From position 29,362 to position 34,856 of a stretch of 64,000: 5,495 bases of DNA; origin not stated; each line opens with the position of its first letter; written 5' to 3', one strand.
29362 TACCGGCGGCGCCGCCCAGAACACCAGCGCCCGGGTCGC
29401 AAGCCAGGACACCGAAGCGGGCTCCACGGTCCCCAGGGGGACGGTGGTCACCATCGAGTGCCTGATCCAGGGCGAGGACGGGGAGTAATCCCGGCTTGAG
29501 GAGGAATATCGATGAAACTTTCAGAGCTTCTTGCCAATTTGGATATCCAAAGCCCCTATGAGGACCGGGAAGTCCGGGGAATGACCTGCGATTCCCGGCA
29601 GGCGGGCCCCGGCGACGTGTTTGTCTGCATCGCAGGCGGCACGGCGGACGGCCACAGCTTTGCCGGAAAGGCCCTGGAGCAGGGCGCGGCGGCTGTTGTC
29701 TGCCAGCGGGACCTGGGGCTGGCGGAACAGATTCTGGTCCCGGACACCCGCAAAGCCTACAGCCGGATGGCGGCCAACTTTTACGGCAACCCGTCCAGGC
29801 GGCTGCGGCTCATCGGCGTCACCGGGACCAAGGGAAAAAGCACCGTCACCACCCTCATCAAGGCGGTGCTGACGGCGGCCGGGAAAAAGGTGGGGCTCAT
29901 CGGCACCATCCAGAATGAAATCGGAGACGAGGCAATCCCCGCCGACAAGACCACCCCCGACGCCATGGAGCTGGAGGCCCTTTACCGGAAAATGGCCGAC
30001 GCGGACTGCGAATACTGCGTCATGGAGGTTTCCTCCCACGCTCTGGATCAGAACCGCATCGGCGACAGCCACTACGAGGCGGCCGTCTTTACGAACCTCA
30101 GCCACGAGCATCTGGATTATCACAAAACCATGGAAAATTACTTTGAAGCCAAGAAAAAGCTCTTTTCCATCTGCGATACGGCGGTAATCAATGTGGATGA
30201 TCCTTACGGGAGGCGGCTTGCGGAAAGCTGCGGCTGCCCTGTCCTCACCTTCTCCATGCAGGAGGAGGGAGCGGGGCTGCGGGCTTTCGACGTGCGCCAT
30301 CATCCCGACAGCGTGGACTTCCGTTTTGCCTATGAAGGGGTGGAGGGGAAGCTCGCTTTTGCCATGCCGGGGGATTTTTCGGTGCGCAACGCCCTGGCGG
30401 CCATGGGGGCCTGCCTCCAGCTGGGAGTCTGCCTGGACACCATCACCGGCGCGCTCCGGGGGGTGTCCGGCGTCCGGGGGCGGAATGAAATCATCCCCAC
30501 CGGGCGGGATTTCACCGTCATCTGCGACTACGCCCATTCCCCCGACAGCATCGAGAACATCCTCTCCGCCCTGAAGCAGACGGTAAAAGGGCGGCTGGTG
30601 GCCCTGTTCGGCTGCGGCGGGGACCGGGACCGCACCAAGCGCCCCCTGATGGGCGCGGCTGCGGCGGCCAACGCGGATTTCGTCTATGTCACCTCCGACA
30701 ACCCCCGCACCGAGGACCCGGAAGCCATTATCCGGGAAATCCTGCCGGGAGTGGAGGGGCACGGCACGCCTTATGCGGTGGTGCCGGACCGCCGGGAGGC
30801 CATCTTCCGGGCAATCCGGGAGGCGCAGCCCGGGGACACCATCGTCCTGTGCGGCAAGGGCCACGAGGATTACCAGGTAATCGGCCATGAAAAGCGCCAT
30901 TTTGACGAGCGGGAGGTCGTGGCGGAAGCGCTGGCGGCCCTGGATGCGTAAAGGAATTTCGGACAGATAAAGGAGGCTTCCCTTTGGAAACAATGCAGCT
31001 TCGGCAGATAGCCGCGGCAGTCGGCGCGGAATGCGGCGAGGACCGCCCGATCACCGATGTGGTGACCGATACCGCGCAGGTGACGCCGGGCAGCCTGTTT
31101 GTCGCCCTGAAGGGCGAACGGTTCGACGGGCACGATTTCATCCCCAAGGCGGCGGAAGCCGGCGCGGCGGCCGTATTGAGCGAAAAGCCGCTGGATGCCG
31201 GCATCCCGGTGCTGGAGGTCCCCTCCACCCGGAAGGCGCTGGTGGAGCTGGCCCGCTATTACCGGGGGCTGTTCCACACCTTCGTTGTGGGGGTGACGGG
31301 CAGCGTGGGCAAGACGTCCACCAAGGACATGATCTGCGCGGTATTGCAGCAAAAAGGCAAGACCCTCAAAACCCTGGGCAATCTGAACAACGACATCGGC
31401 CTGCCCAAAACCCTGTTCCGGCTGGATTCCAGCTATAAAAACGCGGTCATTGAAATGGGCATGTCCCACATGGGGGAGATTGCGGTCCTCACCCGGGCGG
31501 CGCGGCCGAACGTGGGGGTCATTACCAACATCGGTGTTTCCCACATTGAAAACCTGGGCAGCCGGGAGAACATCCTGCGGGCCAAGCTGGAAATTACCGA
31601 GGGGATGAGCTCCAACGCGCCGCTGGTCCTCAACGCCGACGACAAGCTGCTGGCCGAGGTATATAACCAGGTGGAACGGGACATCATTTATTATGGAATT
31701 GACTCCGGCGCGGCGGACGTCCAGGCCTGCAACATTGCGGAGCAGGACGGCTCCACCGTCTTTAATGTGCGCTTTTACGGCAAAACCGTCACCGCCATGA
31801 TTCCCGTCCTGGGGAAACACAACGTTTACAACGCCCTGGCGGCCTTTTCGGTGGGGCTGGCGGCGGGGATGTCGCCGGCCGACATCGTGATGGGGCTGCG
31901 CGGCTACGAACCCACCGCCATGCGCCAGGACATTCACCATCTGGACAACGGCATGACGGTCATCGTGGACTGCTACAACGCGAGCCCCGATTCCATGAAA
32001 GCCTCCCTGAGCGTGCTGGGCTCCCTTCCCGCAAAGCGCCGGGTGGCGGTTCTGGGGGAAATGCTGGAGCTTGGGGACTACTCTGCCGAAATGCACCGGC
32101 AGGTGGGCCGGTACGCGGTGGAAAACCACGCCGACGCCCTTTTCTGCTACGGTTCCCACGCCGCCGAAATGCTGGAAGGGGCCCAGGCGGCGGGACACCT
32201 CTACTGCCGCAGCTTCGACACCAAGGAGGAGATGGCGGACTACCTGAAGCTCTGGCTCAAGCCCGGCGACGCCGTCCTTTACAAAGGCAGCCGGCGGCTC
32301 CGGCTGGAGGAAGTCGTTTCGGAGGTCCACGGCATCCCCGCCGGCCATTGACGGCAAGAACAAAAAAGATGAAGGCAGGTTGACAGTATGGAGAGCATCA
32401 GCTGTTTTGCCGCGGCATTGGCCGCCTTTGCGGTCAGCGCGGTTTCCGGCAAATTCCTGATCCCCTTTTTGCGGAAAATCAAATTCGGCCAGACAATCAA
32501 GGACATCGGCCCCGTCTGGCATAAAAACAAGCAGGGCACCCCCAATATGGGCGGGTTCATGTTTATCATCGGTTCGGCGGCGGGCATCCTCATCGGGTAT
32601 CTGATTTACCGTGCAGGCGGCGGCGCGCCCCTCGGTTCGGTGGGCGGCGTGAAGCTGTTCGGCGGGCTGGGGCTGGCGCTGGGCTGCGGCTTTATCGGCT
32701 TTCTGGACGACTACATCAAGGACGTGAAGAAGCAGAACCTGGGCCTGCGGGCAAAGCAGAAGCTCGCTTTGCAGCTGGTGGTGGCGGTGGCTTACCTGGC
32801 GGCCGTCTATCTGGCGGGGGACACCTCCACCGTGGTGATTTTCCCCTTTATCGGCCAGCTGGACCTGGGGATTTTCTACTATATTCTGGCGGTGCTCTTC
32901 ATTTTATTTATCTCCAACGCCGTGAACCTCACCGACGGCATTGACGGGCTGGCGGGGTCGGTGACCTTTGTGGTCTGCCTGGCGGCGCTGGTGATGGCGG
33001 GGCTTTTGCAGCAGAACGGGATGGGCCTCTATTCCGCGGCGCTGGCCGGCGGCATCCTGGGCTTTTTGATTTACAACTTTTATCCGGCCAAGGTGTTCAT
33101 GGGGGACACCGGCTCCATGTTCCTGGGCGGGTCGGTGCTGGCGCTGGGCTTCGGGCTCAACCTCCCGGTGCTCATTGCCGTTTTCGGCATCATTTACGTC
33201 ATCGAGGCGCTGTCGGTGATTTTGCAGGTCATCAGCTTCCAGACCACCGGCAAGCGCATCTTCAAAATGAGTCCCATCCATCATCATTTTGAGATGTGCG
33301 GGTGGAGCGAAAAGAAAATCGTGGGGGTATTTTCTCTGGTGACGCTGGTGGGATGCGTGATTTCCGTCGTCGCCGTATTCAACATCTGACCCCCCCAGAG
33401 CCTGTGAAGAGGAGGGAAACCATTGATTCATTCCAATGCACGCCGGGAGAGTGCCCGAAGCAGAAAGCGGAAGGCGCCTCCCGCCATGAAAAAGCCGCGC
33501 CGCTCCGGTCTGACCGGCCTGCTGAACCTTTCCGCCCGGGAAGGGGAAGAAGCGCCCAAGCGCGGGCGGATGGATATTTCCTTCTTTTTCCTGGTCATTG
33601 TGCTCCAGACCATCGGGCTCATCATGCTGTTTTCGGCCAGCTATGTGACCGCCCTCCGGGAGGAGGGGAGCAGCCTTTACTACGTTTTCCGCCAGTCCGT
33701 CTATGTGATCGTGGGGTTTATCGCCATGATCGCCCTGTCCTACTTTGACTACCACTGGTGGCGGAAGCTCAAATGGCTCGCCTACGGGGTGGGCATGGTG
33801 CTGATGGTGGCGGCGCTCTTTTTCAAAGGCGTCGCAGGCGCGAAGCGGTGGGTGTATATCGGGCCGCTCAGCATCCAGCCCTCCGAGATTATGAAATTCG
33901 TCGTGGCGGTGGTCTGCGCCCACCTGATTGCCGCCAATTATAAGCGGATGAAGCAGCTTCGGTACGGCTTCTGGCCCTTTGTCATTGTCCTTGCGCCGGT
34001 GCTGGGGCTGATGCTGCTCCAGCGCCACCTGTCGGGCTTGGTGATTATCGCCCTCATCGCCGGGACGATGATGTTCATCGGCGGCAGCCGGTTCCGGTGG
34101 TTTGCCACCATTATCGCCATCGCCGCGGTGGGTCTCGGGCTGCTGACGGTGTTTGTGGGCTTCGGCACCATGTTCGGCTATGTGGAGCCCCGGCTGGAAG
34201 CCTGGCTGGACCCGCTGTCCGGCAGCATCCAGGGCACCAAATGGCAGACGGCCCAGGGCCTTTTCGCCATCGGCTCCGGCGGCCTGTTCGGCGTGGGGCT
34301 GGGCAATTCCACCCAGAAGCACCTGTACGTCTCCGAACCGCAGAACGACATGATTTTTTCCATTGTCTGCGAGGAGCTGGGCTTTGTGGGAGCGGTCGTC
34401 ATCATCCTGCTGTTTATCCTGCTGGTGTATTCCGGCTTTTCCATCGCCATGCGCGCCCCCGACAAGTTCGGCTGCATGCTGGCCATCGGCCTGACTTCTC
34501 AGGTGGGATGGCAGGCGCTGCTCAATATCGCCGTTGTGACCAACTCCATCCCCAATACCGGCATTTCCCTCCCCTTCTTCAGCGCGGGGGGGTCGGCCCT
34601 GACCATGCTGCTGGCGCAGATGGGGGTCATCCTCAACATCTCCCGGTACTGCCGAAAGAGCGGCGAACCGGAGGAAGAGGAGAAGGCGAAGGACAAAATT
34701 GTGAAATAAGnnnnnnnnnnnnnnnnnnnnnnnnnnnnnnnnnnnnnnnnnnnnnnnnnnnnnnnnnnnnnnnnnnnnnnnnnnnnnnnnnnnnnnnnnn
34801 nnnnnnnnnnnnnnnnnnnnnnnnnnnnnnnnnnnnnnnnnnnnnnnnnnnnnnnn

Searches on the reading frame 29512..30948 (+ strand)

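Call 57: search_protein_families(library=pfam, proteins=[window:29512-30948:+], max_evalue=0.00001)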
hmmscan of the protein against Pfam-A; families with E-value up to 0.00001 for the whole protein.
window:29512-30948:+ (479 aa): 3 families
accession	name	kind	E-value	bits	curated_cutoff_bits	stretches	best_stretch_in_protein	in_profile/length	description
PF08245.18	Mur_ligase_M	-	3.2e-54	184.4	24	1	103-300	1-199/200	Mur ligase middle domain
PF02875.26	Mur_ligase_C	-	1.1e-36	126.9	28.4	1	323-450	1-127/127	Mur ligase, glutamate ligase domain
PF01225.30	Mur_ligase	-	1.8e-09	38.3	21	1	21-88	2-92/95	Mur ligase family, catalytic domain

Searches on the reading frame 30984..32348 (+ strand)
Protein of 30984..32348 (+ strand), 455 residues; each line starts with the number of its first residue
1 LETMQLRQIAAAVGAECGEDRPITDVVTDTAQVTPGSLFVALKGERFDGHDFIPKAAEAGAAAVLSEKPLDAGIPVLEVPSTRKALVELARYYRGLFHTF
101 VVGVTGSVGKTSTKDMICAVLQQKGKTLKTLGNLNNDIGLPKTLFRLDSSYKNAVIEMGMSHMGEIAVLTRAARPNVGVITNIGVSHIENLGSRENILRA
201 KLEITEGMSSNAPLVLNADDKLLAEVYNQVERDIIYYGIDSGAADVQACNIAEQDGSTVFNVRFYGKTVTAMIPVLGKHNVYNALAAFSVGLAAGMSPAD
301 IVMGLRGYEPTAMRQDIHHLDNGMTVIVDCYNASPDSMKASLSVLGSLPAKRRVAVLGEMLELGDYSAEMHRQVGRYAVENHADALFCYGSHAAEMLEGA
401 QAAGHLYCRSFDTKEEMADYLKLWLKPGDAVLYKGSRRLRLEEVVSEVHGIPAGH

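Call 57: search_protein_families(library=pfam, proteins=[window:30984-32348:+], max_evalue=0.00001)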
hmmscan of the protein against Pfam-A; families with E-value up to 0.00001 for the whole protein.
window:30984-32348:+ (455 aa): 3 families
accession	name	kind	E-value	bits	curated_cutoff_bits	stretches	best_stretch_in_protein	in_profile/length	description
PF08245.18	Mur_ligase_M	-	4.1e-51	174.2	24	1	104-290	1-199/200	Mur ligase middle domain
PF02875.26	Mur_ligase_C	-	1.7e-22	81.1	28.4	1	314-437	2-127/127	Mur ligase, glutamate ligase domain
PF01225.30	Mur_ligase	-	1.6e-11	44.8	21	1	23-93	2-94/95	Mur ligase family, catalytic domain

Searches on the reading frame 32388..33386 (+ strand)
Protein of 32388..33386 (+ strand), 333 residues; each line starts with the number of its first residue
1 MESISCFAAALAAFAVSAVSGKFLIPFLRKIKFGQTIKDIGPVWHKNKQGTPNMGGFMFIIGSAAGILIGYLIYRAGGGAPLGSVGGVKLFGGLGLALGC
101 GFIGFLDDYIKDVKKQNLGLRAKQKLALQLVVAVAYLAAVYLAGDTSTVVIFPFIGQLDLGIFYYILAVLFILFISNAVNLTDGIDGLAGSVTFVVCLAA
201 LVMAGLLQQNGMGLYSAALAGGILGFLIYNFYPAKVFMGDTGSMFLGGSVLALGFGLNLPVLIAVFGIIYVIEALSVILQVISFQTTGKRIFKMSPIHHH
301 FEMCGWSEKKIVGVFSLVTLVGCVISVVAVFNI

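Call 57: search_protein_families(library=pfam, proteins=[window:32388-33386:+], max_evalue=0.00001)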
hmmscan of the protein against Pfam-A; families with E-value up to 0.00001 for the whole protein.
window:32388-33386:+ (333 aa): 1 family
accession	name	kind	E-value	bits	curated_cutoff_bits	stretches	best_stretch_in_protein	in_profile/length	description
PF00953.26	Glycos_transf_4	-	6.7e-36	124.1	27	1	92-252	3-154/160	Glycosyl transferase family 4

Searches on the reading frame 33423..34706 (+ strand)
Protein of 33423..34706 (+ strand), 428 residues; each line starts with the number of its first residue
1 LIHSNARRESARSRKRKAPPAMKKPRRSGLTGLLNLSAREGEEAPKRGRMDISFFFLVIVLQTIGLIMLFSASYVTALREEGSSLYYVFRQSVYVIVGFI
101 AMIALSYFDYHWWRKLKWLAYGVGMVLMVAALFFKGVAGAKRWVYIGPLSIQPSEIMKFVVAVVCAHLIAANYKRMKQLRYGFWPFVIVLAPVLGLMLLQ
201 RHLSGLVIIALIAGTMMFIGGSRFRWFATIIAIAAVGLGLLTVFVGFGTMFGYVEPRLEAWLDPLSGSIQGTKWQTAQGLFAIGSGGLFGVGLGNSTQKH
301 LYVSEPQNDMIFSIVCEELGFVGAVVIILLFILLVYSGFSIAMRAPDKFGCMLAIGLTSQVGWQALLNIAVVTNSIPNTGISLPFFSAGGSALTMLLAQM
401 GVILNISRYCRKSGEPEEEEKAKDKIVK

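Call 57: search_protein_families(library=pfam, proteins=[window:33423-34706:+], max_evalue=0.00001)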
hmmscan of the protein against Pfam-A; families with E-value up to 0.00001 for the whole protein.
window:33423-34706:+ (428 aa): 1 family
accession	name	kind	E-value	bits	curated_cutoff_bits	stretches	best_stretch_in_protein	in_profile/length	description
PF01098.24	FTSW_RODA_SPOVE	-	7.4e-85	285.5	26.4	1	54-411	4-355/356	Cell cycle protein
